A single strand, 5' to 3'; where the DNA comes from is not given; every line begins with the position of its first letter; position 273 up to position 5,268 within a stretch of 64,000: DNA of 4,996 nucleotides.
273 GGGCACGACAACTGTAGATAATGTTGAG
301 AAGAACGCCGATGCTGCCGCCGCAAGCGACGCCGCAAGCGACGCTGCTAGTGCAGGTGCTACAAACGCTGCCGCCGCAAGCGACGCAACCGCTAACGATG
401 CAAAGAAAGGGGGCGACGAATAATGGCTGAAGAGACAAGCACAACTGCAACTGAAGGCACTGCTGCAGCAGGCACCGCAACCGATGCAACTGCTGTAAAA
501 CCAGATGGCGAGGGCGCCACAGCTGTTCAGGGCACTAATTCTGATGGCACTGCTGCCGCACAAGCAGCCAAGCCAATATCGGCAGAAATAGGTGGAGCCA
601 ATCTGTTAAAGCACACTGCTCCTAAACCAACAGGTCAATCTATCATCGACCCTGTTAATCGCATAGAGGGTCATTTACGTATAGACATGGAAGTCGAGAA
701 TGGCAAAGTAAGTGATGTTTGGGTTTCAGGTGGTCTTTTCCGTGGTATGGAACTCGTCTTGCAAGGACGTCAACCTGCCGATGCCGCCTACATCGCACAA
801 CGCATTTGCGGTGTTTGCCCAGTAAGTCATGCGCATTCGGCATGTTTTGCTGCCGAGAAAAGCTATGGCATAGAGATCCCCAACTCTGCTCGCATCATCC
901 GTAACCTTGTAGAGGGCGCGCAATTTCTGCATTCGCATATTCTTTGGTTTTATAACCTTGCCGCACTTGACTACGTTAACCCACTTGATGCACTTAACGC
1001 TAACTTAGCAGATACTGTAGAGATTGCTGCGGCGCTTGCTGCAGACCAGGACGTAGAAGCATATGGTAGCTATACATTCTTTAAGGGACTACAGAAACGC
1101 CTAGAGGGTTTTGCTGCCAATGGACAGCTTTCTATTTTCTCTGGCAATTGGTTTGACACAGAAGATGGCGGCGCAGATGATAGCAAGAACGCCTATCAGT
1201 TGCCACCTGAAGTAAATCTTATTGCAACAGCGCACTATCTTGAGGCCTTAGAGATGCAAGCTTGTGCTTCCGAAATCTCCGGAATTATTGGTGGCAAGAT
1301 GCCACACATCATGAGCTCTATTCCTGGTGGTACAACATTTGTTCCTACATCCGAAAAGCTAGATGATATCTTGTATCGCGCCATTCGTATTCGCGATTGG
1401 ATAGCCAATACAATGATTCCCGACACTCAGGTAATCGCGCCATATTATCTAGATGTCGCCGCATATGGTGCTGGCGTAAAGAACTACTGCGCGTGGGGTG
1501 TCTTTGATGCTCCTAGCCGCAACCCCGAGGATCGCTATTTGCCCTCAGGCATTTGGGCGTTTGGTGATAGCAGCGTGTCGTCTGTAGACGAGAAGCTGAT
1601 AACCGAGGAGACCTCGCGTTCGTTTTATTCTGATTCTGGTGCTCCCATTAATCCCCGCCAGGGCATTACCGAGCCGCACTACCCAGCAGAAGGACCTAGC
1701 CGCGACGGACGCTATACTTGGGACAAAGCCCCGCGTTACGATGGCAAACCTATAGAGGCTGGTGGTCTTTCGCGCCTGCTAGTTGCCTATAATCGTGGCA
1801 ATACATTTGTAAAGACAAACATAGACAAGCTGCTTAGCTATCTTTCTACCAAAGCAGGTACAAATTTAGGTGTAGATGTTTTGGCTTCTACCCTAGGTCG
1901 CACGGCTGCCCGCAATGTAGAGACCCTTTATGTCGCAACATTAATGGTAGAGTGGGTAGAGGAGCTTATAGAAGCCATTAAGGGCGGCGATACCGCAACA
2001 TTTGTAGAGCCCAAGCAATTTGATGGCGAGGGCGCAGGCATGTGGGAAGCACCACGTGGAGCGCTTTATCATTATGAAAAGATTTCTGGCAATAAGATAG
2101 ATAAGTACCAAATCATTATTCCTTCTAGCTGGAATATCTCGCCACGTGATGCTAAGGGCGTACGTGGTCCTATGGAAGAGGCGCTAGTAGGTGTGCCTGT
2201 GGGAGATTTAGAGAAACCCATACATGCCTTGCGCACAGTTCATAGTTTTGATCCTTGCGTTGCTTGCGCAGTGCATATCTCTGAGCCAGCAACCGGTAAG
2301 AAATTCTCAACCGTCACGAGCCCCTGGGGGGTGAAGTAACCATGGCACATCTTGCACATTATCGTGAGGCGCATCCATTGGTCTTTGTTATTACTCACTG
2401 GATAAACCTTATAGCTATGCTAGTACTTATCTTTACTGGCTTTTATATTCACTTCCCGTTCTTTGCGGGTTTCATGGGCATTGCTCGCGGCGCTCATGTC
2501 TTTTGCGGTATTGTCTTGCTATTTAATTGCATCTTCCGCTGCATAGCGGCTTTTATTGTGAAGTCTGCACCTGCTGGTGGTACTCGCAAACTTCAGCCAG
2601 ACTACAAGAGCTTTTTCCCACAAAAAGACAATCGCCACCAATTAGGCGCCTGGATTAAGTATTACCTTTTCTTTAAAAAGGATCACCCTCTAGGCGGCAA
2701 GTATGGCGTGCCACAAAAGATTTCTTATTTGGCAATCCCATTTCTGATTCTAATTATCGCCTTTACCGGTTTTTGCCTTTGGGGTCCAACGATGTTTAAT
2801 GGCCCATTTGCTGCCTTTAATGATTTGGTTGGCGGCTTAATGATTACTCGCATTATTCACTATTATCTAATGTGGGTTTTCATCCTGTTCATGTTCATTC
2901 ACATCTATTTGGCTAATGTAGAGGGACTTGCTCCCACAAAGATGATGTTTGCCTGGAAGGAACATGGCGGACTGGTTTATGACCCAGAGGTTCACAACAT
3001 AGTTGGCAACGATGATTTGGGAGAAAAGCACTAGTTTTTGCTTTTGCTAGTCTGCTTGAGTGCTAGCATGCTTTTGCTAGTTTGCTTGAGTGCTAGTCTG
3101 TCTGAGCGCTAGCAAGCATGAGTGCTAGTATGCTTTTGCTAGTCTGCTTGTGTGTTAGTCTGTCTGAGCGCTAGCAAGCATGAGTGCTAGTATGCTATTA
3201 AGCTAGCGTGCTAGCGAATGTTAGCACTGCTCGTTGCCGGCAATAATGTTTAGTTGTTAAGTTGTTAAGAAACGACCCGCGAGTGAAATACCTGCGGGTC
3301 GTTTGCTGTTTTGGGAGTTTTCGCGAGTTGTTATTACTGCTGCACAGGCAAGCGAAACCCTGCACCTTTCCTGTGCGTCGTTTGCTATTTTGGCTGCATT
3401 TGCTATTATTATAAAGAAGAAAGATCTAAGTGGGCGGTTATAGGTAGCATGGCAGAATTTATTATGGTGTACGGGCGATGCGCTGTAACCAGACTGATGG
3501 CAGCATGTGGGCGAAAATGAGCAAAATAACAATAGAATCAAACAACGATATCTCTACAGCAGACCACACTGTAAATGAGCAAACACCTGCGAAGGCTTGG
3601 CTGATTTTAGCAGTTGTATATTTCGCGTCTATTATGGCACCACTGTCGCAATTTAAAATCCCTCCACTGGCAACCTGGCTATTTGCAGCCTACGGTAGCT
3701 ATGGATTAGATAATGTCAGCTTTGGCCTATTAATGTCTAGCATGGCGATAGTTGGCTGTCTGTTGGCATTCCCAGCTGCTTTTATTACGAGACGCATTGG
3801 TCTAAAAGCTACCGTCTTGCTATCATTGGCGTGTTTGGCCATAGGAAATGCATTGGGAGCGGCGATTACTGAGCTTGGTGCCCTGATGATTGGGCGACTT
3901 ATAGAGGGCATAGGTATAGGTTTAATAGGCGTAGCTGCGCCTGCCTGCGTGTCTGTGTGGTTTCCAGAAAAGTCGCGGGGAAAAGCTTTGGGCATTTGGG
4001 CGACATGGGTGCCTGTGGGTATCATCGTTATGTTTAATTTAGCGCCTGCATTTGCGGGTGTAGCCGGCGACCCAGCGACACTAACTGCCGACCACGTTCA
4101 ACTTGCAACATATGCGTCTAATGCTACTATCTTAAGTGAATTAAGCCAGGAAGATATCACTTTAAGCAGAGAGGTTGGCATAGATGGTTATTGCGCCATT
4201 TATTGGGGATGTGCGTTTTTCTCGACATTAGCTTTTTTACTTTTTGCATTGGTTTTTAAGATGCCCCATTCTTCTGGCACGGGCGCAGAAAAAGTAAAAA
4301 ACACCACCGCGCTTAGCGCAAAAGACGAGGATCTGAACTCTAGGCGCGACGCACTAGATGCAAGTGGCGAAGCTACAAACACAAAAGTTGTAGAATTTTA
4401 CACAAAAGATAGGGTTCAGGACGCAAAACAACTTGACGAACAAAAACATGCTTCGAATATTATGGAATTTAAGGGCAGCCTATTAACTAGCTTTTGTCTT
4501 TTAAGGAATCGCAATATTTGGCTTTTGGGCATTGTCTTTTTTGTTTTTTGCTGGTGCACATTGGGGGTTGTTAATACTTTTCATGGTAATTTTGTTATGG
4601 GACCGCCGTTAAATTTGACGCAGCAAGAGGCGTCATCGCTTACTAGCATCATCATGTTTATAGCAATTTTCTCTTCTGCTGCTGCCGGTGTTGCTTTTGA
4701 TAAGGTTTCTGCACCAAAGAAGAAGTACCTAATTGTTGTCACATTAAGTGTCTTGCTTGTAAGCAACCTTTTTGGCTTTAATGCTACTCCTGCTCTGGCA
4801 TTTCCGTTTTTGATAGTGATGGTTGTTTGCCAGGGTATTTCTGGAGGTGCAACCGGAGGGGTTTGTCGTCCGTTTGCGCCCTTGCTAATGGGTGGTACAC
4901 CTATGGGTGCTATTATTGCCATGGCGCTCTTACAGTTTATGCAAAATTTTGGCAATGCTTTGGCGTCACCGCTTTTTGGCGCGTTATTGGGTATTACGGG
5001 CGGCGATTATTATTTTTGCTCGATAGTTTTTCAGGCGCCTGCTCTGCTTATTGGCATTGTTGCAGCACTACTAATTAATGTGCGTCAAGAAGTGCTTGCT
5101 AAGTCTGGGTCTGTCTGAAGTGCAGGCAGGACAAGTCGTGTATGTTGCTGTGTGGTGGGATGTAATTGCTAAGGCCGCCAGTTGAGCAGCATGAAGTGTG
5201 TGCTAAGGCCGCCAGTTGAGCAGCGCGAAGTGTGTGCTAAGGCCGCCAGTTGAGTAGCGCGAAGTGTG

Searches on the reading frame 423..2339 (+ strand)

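Call 8: search_protein_families(library=pfam, proteins=[window:423-2339:+], max_evalue=0.00001)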
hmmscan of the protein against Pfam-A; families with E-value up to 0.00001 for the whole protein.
window:423-2339:+ (638 aa): 1 family
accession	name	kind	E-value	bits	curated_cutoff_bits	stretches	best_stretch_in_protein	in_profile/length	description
PF00374.24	NiFeSe_Hases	-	1.7e-154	516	25.8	1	107-618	1-508/508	Nickel-dependent hydrogenase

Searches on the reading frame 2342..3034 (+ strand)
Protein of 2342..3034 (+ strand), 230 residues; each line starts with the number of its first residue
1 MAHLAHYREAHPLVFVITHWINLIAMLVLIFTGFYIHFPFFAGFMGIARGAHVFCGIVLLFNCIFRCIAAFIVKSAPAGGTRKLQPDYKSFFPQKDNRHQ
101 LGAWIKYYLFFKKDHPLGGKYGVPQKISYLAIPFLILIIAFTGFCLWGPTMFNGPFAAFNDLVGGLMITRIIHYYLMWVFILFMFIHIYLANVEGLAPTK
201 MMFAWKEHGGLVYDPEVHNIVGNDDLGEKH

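Call 8: search_protein_families(library=pfam, proteins=[window:2342-3034:+], max_evalue=0.00001)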
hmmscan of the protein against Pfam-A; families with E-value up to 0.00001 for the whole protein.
window:2342-3034:+ (230 aa): 1 family
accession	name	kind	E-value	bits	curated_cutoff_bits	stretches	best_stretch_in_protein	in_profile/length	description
PF01292.26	Ni_hydr_CYTB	-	9.5e-27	94.3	30.1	1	11-197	2-168/179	Prokaryotic cytochrome b561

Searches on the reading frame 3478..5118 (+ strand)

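Call 8: search_protein_families(library=pfam, proteins=[window:3478-5118:+], max_evalue=0.00001)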
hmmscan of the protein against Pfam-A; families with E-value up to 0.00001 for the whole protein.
window:3478-5118:+ (546 aa): 3 families
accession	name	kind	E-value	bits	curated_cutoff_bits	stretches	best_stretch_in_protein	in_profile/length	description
PF07690.21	MFS_1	-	3.3e-26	92.5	33.4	1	48-460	2-316/347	Major Facilitator Superfamily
PF00083.30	Sugar_tr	-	1.6e-10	40.9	22.3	1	77-184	43-153/452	Sugar (and other) transporter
PF12832.13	MFS_1_like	-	6.2e-06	25.9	25.2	0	15-175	180-343/373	MFS_1 like family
